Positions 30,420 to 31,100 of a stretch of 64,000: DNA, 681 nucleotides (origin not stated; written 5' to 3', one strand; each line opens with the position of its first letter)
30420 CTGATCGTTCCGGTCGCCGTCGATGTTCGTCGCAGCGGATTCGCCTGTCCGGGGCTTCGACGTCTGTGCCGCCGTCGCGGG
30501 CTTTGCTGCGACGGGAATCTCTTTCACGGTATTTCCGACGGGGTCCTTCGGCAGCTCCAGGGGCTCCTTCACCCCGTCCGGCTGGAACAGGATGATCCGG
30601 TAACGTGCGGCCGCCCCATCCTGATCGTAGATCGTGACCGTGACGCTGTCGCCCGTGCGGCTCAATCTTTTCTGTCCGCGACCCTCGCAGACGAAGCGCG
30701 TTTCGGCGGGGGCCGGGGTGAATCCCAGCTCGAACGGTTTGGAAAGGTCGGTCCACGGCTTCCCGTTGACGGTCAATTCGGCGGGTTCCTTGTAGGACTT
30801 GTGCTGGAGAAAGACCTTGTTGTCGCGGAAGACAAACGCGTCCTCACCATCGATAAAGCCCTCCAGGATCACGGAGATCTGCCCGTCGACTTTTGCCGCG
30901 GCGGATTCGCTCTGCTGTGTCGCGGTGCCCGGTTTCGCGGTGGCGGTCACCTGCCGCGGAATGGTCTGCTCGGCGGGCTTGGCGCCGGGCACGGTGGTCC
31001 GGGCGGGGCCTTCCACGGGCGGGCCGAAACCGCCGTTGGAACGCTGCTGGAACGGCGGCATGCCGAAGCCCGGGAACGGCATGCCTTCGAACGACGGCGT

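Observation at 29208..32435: Secreted inhibitory-type serpin fused to a 640-aa non-serpin extension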

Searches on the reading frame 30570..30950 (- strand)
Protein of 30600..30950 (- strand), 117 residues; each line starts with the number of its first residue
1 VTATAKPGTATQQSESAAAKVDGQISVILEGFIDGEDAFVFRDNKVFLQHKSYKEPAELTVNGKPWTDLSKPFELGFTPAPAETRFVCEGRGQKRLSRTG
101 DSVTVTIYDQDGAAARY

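Call 8: search_protein_families(library=pfam, proteins=[window:30600-30950:-], max_evalue=10)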
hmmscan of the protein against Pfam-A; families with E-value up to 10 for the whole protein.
window:30600-30950:- (117 aa): 0 families

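Call 23: search_solved_structures(query=A3, max_evalue=10, show_alignments=2)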
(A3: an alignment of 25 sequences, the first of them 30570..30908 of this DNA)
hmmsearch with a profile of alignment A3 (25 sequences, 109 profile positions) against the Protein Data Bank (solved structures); distinct sequences matched with E-value up to 10: 3.
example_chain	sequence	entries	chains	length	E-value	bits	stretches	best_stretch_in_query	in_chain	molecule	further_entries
8bl6_A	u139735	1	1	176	0.17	14.6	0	72-106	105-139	dIG14-scdim-EF62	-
4bkg_A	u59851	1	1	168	0.28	13.9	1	45-107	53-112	SMALL UBIQUITIN-RELATED MODIFIER 2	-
8bl3_A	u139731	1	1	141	0.54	13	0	74-106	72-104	scIg12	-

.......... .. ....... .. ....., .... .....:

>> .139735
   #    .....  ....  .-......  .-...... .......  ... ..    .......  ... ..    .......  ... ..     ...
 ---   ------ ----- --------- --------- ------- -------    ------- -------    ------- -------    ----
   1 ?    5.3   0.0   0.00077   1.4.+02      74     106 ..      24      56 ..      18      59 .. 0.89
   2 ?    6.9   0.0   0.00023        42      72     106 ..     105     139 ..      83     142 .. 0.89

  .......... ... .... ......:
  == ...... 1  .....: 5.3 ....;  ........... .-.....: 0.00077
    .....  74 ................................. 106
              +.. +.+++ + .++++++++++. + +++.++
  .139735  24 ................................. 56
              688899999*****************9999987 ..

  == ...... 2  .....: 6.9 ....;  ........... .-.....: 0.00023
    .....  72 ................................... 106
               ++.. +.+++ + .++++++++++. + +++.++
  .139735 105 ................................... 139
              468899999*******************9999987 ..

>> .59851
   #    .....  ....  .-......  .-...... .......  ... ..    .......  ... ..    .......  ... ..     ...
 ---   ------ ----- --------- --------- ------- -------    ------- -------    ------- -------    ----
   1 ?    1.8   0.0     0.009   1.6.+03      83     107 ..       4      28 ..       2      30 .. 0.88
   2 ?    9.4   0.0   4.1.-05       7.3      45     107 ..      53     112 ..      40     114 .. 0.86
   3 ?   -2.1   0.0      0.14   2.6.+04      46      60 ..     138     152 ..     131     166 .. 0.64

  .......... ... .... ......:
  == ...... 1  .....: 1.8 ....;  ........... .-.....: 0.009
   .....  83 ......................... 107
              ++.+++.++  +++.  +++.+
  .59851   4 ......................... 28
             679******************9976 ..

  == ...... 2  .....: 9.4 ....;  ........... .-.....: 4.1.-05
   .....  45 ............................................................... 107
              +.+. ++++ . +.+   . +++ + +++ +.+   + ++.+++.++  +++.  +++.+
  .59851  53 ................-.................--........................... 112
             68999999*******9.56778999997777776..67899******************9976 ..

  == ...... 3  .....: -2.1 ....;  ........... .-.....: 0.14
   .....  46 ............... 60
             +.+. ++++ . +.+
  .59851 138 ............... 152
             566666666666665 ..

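Call 28: predict_structure(alignment_id=A3)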
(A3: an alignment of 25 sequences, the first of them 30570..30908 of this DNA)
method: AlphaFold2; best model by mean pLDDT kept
length: 113 residues; sequences in the alignment: 25
mean_pLDDT: 87.5   pTM: 0.81
mean pLDDT of the five models: 87.5, 85.6, 85.5, 85.3, 84.8
residues with pLDDT >= 90: 75; 70-90: 25; 50-70: 9; < 50: 4
segments of 3 or more residues with pLDDT < 50: 1-3
pLDDT, mean of each block of 10 residues (from residue 1): 53 92 95 95 95 96 88 91 93 86 89 56
secondary structure, 60 per line:
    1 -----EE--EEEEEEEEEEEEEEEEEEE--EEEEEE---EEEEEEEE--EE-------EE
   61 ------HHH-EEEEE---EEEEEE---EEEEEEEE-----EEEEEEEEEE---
elements in order: E10-28 E31-36 E40-47 E71-75 E79-84 E88-95 E101-110

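Call 70: fold_search(model_id=the predicted structure, library=pdb)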
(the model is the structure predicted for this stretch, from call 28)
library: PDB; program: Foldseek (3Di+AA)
matches with E <= 10: 902; with E <= 0.001: 0
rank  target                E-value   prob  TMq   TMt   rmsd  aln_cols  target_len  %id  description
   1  4i0w_D                4.3e-02  0.18  0.20  0.07  13.4       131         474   18  Structure of the Clostridium Perfringens CspB protease (released 2013-04-03)
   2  4i0w_B                6.9e-02  0.13  0.17  0.07  13.6       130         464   18  Structure of the Clostridium Perfringens CspB protease (released 2013-04-03)
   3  9pr9_B                2.4e-01  0.06  0.18  0.06  15.1       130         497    9  Crystal structure of the Clostridiodes difficile CspA homodimer (released 2026-01-21)
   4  9pr9_D                2.5e-01  0.06  0.17  0.06  15.7       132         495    9  Crystal structure of the Clostridiodes difficile CspA homodimer (released 2026-01-21)
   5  3isr_C                2.6e-01  0.23  0.26  0.12  10.8       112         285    5  The Crystal Structure of a Putative Cysteine Protease from Cytophaga hutchinsonii to 1.9A (released 2009-09-08)
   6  2k2s_A                2.6e-01  0.07  0.19  0.17  13.2       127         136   15  structure of the MIC1-GLD/MIC6-EGF complex from Toxoplasma gondii (released 2009-02-24)
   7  1g43                  2.6e-01  0.06  0.18  0.14  14.1       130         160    5  CRYSTAL STRUCTURE OF A FAMILY IIIA CBD FROM CLOSTRIDIUM CELLULOLYTICUM (released 2000-12-01)
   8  9pr9_C                3.1e-01  0.09  0.18  0.06  12.6       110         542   10  Crystal structure of the Clostridiodes difficile CspA homodimer (released 2026-01-21)
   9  9pr9_A                3.5e-01  0.07  0.18  0.06  15.0       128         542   11  Crystal structure of the Clostridiodes difficile CspA homodimer (released 2026-01-21)
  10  6vy2_L                3.7e-01  0.10  0.19  0.19  14.9       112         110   14  Cryo-EM structure of M1214_N1 Fab in complex with CH505 TF chimeric SOSIP.664 Env trimer (released 2020-05-06)
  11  1ous_A                3.9e-01  0.08  0.20  0.20  12.3       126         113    9  Lecb (PA-LII) calcium-free (released 2003-09-09)
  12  5a6q_A                4.3e-01  0.05  0.16  0.16  12.4       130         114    9  Native structure of the LecB lectin from Pseudomonas aeruginosa strain PA14 (released 2016-05-25)
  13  7vrp_I                4.3e-01  0.02  0.12  0.05  19.8       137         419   12  Structure of infectious bursal disease virus Gx strain (released 2022-03-30)
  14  9pzi_G                4.5e-01  0.11  0.18  0.17  10.7       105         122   10  Crystal Structure of synthetic antibody COP-2 in complex with the C-terminal domain of Clostridium perfringens enterot (released 2025-08-20)
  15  3isr_A                4.8e-01  0.44  0.34  0.16  10.2       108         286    6  The Crystal Structure of a Putative Cysteine Protease from Cytophaga hutchinsonii to 1.9A (released 2009-09-08)
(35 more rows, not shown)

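Call 84: find_homologous_proteins(query=A3, max_evalue=0.001)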
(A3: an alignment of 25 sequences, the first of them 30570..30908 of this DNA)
Query A3 (25 sequences) (113 aa, profile of the alignment): 9 proteins with E <= 0.001 among 4893 candidates.
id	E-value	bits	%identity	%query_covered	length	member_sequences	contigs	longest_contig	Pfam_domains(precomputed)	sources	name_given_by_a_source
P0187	2.7e-33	132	76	100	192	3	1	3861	-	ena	-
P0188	3.2e-31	125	66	88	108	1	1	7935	-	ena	-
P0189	5.3e-21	92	45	57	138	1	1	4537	-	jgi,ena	-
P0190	3.0e-20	90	28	54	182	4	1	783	-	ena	-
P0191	2.8e-18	83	30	81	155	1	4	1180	-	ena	-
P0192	2.5e-12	64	44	52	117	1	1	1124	-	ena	-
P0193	2.3e-11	61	45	26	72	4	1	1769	-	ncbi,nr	ncbi:MAG: hypothetical protein J6W70_04940, partial [Lentisphaeria bacterium]|nr:hypothetical protei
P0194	6.3e-10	56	73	13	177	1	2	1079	-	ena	-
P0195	1.0e-9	56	71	19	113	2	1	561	-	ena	-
